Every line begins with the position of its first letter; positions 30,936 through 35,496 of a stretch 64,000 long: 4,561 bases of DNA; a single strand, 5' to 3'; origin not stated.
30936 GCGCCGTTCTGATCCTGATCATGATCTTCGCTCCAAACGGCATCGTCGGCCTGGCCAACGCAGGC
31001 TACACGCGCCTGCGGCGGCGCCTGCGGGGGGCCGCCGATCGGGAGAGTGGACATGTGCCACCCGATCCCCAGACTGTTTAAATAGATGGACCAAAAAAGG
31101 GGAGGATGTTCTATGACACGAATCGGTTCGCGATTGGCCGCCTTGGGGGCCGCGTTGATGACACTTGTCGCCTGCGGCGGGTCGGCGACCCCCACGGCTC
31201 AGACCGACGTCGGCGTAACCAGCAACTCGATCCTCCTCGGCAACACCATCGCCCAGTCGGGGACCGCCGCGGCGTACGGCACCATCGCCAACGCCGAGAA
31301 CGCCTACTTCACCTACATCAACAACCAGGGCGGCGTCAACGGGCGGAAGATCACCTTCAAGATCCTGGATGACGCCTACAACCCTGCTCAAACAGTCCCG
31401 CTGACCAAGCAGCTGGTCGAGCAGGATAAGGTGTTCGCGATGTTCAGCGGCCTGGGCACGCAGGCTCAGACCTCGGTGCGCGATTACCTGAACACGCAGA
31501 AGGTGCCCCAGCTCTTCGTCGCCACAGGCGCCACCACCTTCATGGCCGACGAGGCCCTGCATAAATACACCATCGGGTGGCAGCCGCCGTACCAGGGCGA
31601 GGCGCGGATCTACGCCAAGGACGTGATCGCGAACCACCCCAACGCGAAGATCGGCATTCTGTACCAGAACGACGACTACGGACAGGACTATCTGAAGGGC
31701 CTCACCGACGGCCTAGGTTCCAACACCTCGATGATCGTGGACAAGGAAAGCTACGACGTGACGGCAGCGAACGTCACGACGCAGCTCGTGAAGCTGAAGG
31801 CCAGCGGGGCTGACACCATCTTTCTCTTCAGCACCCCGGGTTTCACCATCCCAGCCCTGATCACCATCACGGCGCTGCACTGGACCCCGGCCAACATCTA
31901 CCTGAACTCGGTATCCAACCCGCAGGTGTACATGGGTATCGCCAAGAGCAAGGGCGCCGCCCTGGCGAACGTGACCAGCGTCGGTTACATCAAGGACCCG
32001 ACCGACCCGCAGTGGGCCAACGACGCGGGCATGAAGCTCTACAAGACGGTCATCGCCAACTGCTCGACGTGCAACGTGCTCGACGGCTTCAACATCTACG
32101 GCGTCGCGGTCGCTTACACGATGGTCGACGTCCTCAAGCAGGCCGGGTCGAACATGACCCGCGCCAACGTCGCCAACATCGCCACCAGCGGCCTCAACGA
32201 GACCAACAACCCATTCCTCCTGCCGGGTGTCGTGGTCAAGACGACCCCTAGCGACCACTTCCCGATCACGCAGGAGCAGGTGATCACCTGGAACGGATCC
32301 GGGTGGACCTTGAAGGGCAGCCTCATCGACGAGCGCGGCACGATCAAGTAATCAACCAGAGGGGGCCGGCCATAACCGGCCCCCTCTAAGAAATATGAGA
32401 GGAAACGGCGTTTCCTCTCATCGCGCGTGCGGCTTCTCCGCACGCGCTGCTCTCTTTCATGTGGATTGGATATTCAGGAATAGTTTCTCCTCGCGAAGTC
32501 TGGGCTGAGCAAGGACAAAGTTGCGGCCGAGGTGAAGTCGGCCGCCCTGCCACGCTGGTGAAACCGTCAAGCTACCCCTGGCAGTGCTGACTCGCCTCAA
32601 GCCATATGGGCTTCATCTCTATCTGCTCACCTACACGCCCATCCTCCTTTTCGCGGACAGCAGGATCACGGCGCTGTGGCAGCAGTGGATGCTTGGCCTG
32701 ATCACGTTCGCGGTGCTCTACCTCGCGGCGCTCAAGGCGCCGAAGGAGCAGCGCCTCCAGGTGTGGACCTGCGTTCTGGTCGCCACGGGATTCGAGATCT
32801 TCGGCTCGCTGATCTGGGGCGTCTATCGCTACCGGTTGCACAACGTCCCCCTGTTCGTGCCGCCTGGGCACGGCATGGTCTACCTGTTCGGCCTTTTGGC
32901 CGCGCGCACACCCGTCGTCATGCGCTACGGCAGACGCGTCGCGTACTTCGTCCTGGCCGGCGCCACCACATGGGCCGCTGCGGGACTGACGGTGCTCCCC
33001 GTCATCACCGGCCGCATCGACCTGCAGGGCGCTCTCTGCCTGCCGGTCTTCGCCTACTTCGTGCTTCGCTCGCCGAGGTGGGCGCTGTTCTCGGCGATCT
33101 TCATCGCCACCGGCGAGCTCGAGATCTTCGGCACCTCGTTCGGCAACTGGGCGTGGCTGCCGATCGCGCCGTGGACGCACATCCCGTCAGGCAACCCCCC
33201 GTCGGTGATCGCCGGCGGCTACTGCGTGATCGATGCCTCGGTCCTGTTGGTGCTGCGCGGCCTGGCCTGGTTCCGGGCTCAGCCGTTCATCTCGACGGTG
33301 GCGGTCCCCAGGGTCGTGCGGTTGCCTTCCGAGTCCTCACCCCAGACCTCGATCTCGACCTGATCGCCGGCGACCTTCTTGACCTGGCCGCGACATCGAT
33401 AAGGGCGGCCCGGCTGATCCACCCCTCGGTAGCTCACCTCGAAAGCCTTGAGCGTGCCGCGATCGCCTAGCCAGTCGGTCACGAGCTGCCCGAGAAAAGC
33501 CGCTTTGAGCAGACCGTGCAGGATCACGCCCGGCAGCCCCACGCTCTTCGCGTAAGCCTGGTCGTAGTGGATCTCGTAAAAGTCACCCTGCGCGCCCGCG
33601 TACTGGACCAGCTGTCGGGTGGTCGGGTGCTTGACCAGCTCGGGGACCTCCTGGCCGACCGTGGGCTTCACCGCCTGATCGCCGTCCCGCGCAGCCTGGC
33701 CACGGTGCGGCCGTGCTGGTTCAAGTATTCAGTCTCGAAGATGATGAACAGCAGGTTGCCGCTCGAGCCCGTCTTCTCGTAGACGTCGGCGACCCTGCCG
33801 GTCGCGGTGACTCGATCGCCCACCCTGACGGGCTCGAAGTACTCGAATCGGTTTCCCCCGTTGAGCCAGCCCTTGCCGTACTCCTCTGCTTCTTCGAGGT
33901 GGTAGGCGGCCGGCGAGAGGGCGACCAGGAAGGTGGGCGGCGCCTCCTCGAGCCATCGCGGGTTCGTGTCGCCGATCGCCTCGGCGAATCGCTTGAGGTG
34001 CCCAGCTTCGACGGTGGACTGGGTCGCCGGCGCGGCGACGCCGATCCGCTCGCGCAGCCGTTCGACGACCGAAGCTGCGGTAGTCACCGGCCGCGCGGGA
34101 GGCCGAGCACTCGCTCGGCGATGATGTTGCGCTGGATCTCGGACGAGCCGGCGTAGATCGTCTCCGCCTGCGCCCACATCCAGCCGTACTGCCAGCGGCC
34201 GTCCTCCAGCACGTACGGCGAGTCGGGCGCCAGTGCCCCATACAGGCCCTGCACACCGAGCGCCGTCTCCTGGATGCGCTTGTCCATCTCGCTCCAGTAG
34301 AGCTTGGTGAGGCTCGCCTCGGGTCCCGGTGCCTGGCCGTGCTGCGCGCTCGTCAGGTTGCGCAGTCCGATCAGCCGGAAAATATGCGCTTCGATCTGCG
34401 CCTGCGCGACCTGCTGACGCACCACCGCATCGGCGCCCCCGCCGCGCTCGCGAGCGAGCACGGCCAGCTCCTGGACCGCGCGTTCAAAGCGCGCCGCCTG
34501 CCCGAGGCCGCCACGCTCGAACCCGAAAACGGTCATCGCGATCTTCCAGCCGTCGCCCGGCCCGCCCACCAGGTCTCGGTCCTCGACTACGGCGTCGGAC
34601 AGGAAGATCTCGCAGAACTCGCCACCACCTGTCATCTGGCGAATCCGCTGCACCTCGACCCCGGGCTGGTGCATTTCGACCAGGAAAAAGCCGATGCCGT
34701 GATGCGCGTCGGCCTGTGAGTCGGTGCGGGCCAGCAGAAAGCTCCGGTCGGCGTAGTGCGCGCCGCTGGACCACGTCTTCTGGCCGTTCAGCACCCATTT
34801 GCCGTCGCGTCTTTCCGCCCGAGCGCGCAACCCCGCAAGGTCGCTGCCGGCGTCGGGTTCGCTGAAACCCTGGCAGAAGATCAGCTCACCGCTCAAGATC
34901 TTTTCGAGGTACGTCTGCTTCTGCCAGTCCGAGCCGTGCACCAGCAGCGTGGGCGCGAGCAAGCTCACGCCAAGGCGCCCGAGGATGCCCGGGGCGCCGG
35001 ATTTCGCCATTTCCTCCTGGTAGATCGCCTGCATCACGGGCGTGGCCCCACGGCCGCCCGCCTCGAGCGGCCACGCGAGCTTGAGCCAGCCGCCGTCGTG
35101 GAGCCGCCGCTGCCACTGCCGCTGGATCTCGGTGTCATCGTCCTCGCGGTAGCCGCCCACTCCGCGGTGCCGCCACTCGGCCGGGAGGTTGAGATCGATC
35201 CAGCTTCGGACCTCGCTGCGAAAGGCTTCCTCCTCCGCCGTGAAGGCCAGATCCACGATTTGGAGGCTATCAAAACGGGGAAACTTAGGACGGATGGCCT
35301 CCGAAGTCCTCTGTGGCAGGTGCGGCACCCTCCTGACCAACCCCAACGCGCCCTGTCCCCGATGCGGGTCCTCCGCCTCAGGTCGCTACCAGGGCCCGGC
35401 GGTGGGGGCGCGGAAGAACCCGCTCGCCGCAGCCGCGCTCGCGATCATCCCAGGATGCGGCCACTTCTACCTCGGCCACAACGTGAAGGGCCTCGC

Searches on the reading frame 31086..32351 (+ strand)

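Call 17: search_protein_families(library=pfam, proteins=[window:31086-32351:+], max_evalue=0.001)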
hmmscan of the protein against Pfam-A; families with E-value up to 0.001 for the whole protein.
window:31086-32351:+ (421 aa): 3 families
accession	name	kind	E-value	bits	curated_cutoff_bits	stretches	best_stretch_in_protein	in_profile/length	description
PF13458.12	Peripla_BP_6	-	8.3e-40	137.9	31.7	1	51-403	4-339/343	Periplasmic binding protein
PF01094.35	ANF_receptor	-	1.1e-11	44.9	25.4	1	77-251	12-187/353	Receptor family ligand binding region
PF13433.12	Peripla_BP_5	-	2.7e-05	23.9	27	1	56-123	8-76/363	Periplasmic binding protein domain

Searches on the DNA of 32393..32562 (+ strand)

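Call 68: search_dna_similar(query=window:32393-32562:+, collection=plasmids, mode=distant, max_rows=8)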
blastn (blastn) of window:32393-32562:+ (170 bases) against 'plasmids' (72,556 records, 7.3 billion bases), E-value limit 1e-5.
No match.

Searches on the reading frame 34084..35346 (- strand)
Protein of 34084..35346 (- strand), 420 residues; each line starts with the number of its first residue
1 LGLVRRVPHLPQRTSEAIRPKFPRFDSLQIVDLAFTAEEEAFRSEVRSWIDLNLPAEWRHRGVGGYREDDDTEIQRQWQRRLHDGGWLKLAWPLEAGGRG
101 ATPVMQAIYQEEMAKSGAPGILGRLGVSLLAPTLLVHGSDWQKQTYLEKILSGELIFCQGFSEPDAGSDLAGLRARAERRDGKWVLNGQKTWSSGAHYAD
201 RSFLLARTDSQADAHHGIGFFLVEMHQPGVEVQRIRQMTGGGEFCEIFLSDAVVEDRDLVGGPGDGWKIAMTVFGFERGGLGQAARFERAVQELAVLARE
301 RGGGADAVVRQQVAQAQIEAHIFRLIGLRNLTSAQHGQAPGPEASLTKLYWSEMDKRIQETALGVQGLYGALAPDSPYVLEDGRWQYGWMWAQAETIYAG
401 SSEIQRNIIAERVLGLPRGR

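Call 17: search_protein_families(library=pfam, proteins=[window:34084-35346:-], max_evalue=0.001)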
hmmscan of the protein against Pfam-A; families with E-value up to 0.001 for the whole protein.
window:34084-35346:- (420 aa): 3 families
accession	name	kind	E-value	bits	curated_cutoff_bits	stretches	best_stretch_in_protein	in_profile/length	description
PF00441.29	Acyl-CoA_dh_1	-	1.6e-24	87.2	22.4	1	264-414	1-150/150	Acyl-CoA dehydrogenase, C-terminal domain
PF02770.24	Acyl-CoA_dh_M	-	5e-21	75.1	33.3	1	158-251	1-96/97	Acyl-CoA dehydrogenase, middle domain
PF02771.21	Acyl-CoA_dh_N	-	1.8e-16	60.9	22.9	1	36-154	1-113/113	Acyl-CoA dehydrogenase, N-terminal domain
